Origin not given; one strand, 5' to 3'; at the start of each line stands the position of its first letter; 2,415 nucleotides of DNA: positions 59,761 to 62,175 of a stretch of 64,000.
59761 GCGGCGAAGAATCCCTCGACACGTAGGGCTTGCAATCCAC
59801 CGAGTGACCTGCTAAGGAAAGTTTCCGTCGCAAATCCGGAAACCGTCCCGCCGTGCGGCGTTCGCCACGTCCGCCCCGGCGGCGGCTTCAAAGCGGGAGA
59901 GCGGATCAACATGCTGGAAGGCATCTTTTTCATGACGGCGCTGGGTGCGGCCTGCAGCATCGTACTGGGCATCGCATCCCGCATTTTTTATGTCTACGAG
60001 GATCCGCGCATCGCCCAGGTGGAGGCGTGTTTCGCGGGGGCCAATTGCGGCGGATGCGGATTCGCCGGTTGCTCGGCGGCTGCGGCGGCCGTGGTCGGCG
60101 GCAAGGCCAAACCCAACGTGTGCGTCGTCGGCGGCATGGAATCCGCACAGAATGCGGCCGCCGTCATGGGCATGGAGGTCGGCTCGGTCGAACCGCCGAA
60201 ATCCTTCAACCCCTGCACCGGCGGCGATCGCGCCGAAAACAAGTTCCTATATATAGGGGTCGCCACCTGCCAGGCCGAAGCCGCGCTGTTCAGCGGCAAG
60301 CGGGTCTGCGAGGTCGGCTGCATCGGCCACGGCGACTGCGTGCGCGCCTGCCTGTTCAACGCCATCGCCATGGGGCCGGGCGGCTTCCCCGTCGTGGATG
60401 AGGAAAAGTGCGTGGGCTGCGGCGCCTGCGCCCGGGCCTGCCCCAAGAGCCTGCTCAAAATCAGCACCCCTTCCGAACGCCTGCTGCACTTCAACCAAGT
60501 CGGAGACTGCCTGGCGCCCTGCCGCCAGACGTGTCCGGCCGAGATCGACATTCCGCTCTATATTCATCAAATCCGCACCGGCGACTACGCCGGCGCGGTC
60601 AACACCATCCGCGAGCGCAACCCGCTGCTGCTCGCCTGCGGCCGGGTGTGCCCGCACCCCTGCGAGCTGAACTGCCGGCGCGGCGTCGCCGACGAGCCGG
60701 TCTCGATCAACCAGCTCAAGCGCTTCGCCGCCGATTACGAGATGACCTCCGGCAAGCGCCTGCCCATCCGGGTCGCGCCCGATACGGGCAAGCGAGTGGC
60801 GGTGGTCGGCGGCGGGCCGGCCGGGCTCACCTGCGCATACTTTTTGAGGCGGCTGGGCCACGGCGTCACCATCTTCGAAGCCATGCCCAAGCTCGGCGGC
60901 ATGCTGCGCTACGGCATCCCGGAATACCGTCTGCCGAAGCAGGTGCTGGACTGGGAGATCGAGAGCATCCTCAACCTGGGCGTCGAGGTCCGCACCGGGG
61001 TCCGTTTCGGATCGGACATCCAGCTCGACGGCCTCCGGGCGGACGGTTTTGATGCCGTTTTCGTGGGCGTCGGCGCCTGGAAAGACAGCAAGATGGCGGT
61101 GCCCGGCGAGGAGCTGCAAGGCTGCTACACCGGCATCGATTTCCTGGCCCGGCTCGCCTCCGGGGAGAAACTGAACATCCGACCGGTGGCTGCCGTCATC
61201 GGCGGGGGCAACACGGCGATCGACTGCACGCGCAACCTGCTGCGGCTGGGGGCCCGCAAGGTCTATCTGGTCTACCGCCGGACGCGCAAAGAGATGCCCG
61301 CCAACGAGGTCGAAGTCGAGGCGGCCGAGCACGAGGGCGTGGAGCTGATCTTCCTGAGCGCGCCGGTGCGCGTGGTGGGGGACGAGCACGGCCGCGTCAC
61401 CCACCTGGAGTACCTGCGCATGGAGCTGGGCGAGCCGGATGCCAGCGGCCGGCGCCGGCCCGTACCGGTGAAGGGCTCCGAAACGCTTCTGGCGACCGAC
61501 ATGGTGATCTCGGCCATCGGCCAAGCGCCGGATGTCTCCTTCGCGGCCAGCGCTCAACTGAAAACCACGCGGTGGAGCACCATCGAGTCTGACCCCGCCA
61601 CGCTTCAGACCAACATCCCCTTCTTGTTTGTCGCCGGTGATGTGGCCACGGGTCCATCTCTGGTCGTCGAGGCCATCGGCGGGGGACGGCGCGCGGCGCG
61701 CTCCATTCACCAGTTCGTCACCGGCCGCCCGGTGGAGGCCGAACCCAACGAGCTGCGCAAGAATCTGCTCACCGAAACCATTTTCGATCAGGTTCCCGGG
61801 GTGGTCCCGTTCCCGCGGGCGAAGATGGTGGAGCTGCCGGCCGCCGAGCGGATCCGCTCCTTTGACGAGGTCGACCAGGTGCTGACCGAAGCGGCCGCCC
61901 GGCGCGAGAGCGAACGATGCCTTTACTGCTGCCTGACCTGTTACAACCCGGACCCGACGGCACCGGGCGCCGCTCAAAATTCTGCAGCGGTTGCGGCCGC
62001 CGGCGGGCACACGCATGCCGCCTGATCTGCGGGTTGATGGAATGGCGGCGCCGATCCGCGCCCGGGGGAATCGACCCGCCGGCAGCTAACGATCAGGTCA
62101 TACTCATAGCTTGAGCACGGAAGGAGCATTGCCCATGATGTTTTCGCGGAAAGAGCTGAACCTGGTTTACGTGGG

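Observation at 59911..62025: RnfB fused to a complete GltD/NfnB-like flavoprotein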

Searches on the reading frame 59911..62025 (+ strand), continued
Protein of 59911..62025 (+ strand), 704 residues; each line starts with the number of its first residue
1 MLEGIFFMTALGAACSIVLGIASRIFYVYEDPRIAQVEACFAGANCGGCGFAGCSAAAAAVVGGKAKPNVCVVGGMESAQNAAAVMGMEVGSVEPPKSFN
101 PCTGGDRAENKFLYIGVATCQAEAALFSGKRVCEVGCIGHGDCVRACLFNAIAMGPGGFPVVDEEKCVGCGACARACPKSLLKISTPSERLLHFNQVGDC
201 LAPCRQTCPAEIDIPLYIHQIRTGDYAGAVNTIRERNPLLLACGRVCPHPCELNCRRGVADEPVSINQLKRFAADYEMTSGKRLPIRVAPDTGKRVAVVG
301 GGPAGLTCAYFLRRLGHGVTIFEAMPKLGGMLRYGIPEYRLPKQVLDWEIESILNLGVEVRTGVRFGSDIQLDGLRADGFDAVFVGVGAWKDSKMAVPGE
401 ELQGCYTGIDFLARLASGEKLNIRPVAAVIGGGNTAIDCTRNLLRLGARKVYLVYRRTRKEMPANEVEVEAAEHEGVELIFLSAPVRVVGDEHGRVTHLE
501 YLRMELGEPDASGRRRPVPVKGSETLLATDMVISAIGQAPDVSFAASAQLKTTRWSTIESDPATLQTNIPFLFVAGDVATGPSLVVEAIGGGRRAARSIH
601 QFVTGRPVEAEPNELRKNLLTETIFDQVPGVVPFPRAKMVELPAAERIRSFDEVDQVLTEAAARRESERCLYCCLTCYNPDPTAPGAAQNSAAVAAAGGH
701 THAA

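Call 74: predict_structure(alignment_id=A1)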
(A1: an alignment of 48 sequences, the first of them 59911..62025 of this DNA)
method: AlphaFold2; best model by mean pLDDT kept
length: 704 residues; sequences in the alignment: 48
mean_pLDDT: 64.1   pTM: 0.59
mean pLDDT of the five models: 64.1, 63.8, 62.4, 59.3, 57.3
residues with pLDDT >= 90: 81; 70-90: 212; 50-70: 201; < 50: 210
segments of 3 or more residues with pLDDT < 50: 26-30, 43-62, 69-74, 89-141, 202-210, 246-264, 577-583, 622-631, 644-660, 666-704
pLDDT, mean of each block of 10 residues (from residue 1): 71 78 51 61 46 45 47 52 57 32 35 32 37 32 58 55 56 54 55 64 46 62 75 75 51 43 55 76 75 90 86 93 80 62 79 91 76 88 76 61 77 67 88 74 84 86 67 85 90 92 84 75 92 66 66 65 86 66 57 87 88 62 42 50 44 43 49 34 38 36 30
secondary structure, 60 per line:
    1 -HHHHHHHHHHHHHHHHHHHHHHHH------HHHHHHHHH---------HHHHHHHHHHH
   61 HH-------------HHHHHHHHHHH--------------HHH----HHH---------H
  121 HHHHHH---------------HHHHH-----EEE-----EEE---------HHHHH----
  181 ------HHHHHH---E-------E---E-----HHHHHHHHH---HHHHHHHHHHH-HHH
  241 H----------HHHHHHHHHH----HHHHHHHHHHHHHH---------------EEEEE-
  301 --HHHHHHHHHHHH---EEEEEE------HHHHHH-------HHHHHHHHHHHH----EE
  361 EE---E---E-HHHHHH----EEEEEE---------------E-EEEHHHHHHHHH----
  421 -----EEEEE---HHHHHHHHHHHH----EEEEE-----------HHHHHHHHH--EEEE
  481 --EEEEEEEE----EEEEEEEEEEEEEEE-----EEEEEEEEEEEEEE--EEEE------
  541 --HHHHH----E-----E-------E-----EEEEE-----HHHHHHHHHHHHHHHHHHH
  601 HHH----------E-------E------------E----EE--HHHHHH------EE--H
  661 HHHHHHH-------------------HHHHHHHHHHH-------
elements in order (helices of 4 or more, strands of 3 or more residues): H2-25 H32-40 H50-62 H76-86 H120-126 H142-146 E152-154 E160-162 H172-176 H187-192 H214-222 H226-236 H238-241 H252-261 H266-279 E295-299 H303-314 E318-323 H330-335 H343-354 E359-362 H372-377 E382-387 E405-407 H408-416 E426-430 H434-445 E450-454 H466-474 E477-480 E483-490 E495-509 E515-528 E531-534 H543-547 E572-576 H582-603 H644-649 H660-667 H687-697

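Call 76: fold_search(model_id=the predicted structure, library=pdb)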
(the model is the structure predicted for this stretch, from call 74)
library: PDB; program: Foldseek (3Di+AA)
matches with E <= 10: 1916; with E <= 0.001: 550
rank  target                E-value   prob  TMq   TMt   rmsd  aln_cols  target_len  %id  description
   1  9bov_A                3.1e-43  1.00  0.52  0.33   8.1       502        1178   44  Structure of electron bifurcating Nfn-ABC complexed with NAD from Caldicellulosiruptor saccharolyticus (released 2025-03-05)
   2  9n5u_A                4.0e-41  1.00  0.51  0.39   8.1       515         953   44  Structure of the Thermococcus sibiricus NfnABC complex (released 2025-05-07)
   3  8oh5_C                2.4e-39  1.00  0.51  0.32   7.8       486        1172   40  Cryo-EM structure of the electron bifurcating transhydrogenase StnABC complex from Sporomusa Ovata (state 2) (released 2023-09-13)
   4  9n5v_A                4.1e-39  1.00  0.51  0.39  10.3       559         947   40  Structure of the NAD(H)-bound Thermococcus sibiricus NfnABC complex (released 2025-05-07)
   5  5jca_L                1.4e-37  1.00  0.45  0.64   9.9       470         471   39  NADP(H) bound NADH-dependent Ferredoxin:NADP Oxidoreductase (NfnI) from Pyrococcus furiosus (released 2017-04-12)
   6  4ylf_B                8.7e-37  1.00  0.46  0.66   9.8       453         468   39  Insights into flavin-based electron bifurcation via the NADH-dependent reduced ferredoxin-NADP oxidoreductase structur (released 2015-07-08)
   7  5jfc_L                1.5e-35  1.00  0.44  0.64   9.9       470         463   37  NADH-dependent Ferredoxin:NADP Oxidoreductase (NfnI) from Pyrococcus furiosus (released 2017-04-12)
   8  5vj7_A                2.4e-32  1.00  0.44  0.64  10.0       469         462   35  Ferredoxin NADP Oxidoreductase (Xfn) (released 2017-07-19)
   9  6s6s_E                6.0e-31  1.00  0.46  0.65   9.8       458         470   32  Structure of Azospirillum brasilense Glutamate Synthase in a4b4 oligomeric state. (released 2019-09-11)
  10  6s6t_E                6.6e-30  1.00  0.46  0.64   7.4       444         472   31  Structure of Azospirillum brasilense Glutamate Synthase in a4b3 oligomeric state (released 2019-09-11)
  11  8f61_B                2.6e-29  1.00  0.46  0.33   7.8       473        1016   30  Dihydropyrimidine Dehydrogenase (DPD) C671S Mutant Soaked with Dihydrothymine Quasi-Anaerobically (released 2023-02-01)
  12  1h7w_B                7.0e-29  1.00  0.46  0.33   7.8       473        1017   31  Dihydropyrimidine dehydrogenase (DPD) from pig (released 2001-02-23)
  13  7ljt_D                8.2e-29  1.00  0.46  0.33   7.6       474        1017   30  Porcine Dihydropyrimidine Dehydrogenase (DPD) soaked with 5-Ethynyluracil (5EU), NADPH - 20 minutes (released 2021-04-07)
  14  8f6n_C                9.7e-29  1.00  0.46  0.34   7.6       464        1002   31  Dihydropyrimidine Dehydrogenase (DPD) C671S Mutant Soaked with Thymine Quasi-Anaerobically (released 2023-02-01)
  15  1h7x_A                1.3e-28  1.00  0.45  0.33   8.0       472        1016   30  Dihydropyrimidine dehydrogenase (DPD) from pig, ternary complex of a mutant enzyme (C671A), NADPH and 5-fluorouracil (released 2001-02-23)
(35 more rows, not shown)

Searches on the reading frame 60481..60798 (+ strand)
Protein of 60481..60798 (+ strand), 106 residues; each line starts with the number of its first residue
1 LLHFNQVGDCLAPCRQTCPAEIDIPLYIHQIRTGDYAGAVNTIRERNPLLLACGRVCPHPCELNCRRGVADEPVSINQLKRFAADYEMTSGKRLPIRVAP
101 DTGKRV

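Call 40: search_protein_families(library=pfam, proteins=[window:60481-60798:+], max_evalue=1)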
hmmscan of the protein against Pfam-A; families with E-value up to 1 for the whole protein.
seq(106 aa): 2 families
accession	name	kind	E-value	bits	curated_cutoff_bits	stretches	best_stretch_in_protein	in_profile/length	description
PF14691.11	Fer4_20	-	4.6e-24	84.8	25.8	1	12-90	30-111/113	Dihydroprymidine dehydrogenase domain II, 4Fe-4S cluster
PF25160.1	LdpA_Fe-S-bd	-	0.39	11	27.6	1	9-21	4-16/49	LdpA Fe-S cluster-binding domain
